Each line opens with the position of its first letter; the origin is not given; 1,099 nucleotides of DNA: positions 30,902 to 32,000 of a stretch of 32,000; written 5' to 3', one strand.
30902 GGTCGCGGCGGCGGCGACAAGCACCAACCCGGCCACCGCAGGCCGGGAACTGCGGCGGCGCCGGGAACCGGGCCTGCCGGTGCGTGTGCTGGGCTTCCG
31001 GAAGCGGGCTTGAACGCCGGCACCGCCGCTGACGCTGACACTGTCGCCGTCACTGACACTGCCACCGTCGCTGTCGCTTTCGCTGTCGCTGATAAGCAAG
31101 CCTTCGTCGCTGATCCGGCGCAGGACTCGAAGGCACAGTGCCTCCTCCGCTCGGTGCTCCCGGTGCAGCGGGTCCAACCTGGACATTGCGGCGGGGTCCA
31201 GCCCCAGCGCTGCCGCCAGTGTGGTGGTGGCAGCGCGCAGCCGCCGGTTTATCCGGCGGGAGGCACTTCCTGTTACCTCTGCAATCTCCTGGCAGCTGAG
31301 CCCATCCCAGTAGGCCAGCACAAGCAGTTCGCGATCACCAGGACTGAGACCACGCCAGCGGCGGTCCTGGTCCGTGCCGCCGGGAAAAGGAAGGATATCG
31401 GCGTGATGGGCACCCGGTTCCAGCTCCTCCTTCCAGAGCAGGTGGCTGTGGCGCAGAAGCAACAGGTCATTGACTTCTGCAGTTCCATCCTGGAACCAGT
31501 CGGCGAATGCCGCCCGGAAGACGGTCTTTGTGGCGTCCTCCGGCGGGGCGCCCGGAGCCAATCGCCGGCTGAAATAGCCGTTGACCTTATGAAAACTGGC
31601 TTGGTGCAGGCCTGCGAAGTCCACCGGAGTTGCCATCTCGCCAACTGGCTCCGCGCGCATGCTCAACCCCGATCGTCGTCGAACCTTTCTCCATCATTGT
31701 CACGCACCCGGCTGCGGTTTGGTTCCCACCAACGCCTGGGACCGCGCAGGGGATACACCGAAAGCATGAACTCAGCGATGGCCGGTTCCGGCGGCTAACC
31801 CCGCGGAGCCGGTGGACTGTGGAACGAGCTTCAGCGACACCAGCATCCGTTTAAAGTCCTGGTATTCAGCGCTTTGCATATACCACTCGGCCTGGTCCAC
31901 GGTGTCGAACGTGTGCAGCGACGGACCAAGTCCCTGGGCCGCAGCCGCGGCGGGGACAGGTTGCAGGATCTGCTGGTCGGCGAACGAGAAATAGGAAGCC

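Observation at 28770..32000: Tandem array of membrane-tethered ECF-sigma-like proteins with an unplaced extracytoplasmic domain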

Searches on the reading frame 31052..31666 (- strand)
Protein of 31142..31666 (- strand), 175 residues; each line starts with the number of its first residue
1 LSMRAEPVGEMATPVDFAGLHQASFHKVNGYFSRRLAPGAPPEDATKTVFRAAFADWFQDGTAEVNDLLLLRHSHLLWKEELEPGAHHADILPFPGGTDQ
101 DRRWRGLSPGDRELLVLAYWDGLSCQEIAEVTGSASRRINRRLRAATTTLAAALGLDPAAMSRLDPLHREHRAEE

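Call 17: search_solved_structures(query=window:31142-31666:-, max_evalue=10, show_alignments=3)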
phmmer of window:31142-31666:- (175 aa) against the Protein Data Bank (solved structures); distinct sequences matched with E-value up to 10: 1.
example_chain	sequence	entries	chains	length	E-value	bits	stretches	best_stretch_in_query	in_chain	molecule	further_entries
1tis_A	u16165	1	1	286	0.15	15.2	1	36-86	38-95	THYMIDYLATE SYNTHASE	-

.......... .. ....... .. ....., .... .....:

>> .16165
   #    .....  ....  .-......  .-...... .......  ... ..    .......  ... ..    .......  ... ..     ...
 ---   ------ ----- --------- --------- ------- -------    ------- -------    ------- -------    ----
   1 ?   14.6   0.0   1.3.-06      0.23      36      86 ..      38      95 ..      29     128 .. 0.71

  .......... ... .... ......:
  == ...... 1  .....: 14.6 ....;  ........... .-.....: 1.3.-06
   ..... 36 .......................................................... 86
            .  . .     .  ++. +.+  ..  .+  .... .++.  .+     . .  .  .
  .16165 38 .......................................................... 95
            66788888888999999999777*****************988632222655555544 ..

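Call 54: predict_structure(alignment_id=A6)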
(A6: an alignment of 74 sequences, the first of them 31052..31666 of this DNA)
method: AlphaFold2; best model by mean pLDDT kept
length: 205 residues; sequences in the alignment: 74
mean_pLDDT: 80.5   pTM: 0.69
mean pLDDT of the five models: 80.5, 80.0, 79.5, 79.2, 79.0
residues with pLDDT >= 90: 89; 70-90: 53; 50-70: 59; < 50: 4
segments of 3 or more residues with pLDDT < 50: none
pLDDT, mean of each block of 10 residues (from residue 1): 65 80 94 89 95 90 85 94 64 73 90 91 94 96 94 86 64 56 68 53 56
secondary structure, 60 per line:
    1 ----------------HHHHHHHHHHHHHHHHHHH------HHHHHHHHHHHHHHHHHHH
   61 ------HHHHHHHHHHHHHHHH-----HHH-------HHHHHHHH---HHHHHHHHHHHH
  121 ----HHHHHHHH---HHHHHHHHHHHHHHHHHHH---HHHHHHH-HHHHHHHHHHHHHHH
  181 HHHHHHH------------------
elements in order: H17-35 H42-60 H67-82 H98-105 H109-120 H125-132 H136-154 H158-164 H166-187

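Call 56: fold_search(model_id=the predicted structure, library=pdb)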
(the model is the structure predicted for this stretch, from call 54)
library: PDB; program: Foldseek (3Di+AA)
matches with E <= 10: 237; with E <= 0.001: 1
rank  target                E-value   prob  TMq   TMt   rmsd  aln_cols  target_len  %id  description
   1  5uxx_A                8.8e-04  1.00  0.53  0.66   4.8       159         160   18  Co-crystal structure of the sigma factor RpoE in complex with the anti-sigma factor NepR from Bartonella quintana (released 2018-02-28)
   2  5uxx_C                2.0e-03  1.00  0.53  0.65   4.8       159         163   18  Co-crystal structure of the sigma factor RpoE in complex with the anti-sigma factor NepR from Bartonella quintana (released 2018-02-28)
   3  5wuq_A                2.2e-03  1.00  0.49  0.62   6.1       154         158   19  Crystal structure of SigW in complex with its anti-sigma RsiW, a zinc binding form (released 2017-03-29)
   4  5wuq_B                2.5e-03  1.00  0.51  0.65   4.7       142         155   19  Crystal structure of SigW in complex with its anti-sigma RsiW, a zinc binding form (released 2017-03-29)
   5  7qh5_B                2.6e-03  1.00  0.49  0.34   5.8       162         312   19  The crystal structure of the sigma factor SigG1 from Streptomyces tsukubaensis NRRL18488 (released 2022-12-21)
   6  5wur_A                2.7e-03  1.00  0.51  0.65   4.8       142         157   20  Crystal structure of SigW in complex with its anti-sigma RsiW, an oxdized form (released 2017-03-29)
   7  6dxo_A                3.2e-03  1.00  0.28  0.41  13.4       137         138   23  1.8 A structure of RsbN-BldN complex. (released 2018-07-11)
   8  7qh5_A                4.9e-03  1.00  0.50  0.34   7.3       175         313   18  The crystal structure of the sigma factor SigG1 from Streptomyces tsukubaensis NRRL18488 (released 2022-12-21)
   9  9by5_A                5.4e-03  1.00  0.42  0.36   4.8       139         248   18  Crystal Structure of RT-PhyR (ruthe_01174) (released 2025-05-21)
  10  1or7_B                5.4e-03  1.00  0.29  0.35  12.4       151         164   20  Crystal Structure of Escherichia coli sigmaE with the Cytoplasmic Domain of its Anti-sigma RseA (released 2003-04-15)
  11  4cxf_A                6.3e-03  1.00  0.51  0.66   4.6       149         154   20  Structure of CnrH in complex with the cytosolic domain of CnrY (released 2014-04-30)
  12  9cb6_C                6.9e-03  1.00  0.43  0.37   5.2       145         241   19  Crystal Structure of RT-PhyR (ruthe_02744) (released 2025-05-28)
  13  4qic_A                8.9e-03  1.00  0.44  0.38   5.0       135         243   12  Co-Crystal Structure of Anti-anti-sigma factor PhyR complexed with Anti-sigma factor NepR from Bartonella quintana (released 2015-07-29)
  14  9by5_B                8.9e-03  1.00  0.39  0.32   7.7       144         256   17  Crystal Structure of RT-PhyR (ruthe_01174) (released 2025-05-21)
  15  9m9e_F                8.9e-03  1.00  0.28  0.33  20.0       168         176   20  Structural Basis of Pausing During Transcription Initiation in Mycobacterium tuberculosis (released 2026-01-14)
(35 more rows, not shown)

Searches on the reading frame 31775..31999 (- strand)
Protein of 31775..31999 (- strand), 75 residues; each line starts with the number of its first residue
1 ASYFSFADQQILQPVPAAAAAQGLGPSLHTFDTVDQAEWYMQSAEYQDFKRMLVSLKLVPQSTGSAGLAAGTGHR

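Call 4: search_protein_families(library=pfam, proteins=[window:31775-31999:-], max_evalue=10)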
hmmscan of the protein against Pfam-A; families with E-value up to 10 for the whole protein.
window:31775-31999:- (75 aa): 1 family
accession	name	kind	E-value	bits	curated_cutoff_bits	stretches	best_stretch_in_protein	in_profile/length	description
PF05610.16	DUF779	-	0.15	12.7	25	1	25-75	37-87/94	Protein of unknown function (DUF779)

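Call 6: search_protein_families(library=ncbifam, proteins=[window:31775-31999:-], max_evalue=10)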
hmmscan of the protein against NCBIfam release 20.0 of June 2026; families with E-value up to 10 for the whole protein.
window:31775-31999:- (75 aa): 0 families
